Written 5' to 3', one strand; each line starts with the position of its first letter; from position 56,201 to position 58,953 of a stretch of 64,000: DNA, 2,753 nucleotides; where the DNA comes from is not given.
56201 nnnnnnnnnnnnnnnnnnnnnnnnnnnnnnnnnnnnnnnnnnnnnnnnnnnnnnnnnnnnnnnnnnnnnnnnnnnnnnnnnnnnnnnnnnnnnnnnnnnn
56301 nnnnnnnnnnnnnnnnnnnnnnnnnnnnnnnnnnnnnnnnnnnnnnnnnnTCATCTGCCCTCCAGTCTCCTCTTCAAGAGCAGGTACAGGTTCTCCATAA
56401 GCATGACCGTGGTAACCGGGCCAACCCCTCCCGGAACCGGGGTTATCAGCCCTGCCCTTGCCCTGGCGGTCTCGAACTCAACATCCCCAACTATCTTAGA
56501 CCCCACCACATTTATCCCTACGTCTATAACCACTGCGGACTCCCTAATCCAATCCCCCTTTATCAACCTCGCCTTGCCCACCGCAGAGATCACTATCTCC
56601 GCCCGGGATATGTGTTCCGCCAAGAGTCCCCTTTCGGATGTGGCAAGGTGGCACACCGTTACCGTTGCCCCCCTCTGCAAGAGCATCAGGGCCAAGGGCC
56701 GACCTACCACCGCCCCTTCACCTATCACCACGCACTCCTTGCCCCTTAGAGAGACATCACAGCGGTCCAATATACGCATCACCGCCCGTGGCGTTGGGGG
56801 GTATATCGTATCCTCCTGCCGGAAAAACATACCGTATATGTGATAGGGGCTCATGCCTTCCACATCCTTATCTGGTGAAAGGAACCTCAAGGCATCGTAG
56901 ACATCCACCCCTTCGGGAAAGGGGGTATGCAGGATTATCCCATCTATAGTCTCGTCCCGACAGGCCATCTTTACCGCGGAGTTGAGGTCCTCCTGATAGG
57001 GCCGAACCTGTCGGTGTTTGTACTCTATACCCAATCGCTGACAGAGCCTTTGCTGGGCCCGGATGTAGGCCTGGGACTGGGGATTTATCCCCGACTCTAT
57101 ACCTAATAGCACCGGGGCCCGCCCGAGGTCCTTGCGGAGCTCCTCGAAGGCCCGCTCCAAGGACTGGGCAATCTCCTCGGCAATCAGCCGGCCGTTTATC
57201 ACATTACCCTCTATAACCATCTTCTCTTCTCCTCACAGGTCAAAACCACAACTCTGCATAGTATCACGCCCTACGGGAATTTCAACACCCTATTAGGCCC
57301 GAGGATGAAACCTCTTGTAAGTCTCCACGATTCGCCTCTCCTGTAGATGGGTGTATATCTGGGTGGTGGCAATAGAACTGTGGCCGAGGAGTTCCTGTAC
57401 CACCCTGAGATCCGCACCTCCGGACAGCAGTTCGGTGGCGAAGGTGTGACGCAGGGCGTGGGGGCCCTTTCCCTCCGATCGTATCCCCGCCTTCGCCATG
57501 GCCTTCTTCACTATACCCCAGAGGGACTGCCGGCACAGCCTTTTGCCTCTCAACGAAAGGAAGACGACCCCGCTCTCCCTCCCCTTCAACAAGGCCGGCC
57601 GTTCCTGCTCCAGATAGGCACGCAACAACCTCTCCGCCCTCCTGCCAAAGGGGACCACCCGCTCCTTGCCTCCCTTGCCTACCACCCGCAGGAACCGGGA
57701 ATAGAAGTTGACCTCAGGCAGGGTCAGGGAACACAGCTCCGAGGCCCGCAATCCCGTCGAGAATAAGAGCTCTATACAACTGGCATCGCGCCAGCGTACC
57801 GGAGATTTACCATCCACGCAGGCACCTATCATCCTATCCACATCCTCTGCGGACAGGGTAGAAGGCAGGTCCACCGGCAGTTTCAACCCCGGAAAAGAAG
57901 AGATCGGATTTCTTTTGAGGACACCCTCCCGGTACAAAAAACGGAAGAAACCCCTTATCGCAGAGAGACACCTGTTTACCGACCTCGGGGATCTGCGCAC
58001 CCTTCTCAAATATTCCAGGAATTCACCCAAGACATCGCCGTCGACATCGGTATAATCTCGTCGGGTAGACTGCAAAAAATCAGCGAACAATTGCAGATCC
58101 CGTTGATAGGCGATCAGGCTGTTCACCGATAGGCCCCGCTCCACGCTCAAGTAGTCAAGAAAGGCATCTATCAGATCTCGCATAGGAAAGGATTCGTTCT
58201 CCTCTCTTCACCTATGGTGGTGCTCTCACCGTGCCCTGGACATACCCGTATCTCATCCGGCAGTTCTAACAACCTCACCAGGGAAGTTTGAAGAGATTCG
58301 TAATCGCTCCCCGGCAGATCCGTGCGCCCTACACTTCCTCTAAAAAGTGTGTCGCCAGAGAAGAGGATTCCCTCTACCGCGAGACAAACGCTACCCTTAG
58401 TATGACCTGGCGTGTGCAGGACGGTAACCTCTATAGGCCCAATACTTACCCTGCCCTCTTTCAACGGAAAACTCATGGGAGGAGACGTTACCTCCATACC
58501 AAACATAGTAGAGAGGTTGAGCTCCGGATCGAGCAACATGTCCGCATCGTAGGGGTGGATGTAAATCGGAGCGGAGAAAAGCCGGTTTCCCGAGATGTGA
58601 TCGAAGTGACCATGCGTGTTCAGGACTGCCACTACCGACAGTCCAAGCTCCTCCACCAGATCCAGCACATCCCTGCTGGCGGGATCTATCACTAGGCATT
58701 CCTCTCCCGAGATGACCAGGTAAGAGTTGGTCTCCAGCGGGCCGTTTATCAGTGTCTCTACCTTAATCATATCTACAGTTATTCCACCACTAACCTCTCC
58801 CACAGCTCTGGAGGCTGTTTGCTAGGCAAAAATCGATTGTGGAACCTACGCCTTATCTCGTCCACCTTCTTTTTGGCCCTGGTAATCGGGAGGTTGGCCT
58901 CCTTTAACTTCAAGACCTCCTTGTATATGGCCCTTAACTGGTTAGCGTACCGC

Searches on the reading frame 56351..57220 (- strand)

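Call 20: search_protein_families(library=pfam, proteins=[window:56351-57220:-], max_evalue=0.001)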
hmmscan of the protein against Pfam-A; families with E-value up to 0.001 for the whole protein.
window:56351-57220:- (289 aa): 2 families
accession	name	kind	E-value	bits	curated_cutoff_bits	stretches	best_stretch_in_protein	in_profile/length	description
PF02882.25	THF_DHG_CYH_C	-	1.8e-56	190.3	27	1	130-284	6-158/160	Tetrahydrofolate dehydrogenase/cyclohydrolase, NAD(P)-binding domain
PF00763.28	THF_DHG_CYH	-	5e-21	75.6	32.8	1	8-121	1-115/115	Tetrahydrofolate dehydrogenase/cyclohydrolase, catalytic domain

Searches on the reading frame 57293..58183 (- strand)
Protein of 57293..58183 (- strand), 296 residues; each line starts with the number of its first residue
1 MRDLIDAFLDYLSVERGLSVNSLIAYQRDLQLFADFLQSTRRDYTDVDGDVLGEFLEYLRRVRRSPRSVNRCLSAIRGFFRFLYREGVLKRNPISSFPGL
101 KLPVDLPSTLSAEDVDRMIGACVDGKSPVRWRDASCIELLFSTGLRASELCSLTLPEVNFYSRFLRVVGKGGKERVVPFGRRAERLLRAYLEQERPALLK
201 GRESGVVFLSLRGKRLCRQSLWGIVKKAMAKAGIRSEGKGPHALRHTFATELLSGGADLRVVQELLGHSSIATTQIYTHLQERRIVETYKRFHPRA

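Call 20: search_protein_families(library=pfam, proteins=[window:57293-58183:-], max_evalue=0.001)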
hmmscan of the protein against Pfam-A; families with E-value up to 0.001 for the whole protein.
window:57293-58183:- (296 aa): 4 families
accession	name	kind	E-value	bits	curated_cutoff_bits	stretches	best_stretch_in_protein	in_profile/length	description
PF00589.27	Phage_integrase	-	2.7e-47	161.2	27.1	1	110-282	3-170/172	Phage integrase family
PF02899.23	Phage_int_SAM_1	-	2.7e-21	76.1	22.3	1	5-87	1-83/83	Phage integrase, N-terminal SAM-like domain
PF13495.12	Phage_int_SAM_4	-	2e-05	25.4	27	1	4-82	1-77/85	Phage integrase, N-terminal SAM-like domain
PF13102.12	Phage_int_SAM_5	-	3.8e-05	24.4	22.3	1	4-94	2-93/98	Phage integrase SAM-like domain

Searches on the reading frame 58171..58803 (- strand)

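Call 20: search_protein_families(library=pfam, proteins=[window:58171-58803:-], max_evalue=0.001)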
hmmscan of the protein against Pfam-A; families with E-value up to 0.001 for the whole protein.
window:58171-58803:- (210 aa): 1 family
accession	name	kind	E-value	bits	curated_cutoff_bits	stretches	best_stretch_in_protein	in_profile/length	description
PF00753.33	Lactamase_B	-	9.2e-32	111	22.7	1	21-191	2-196/196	Metallo-beta-lactamase superfamily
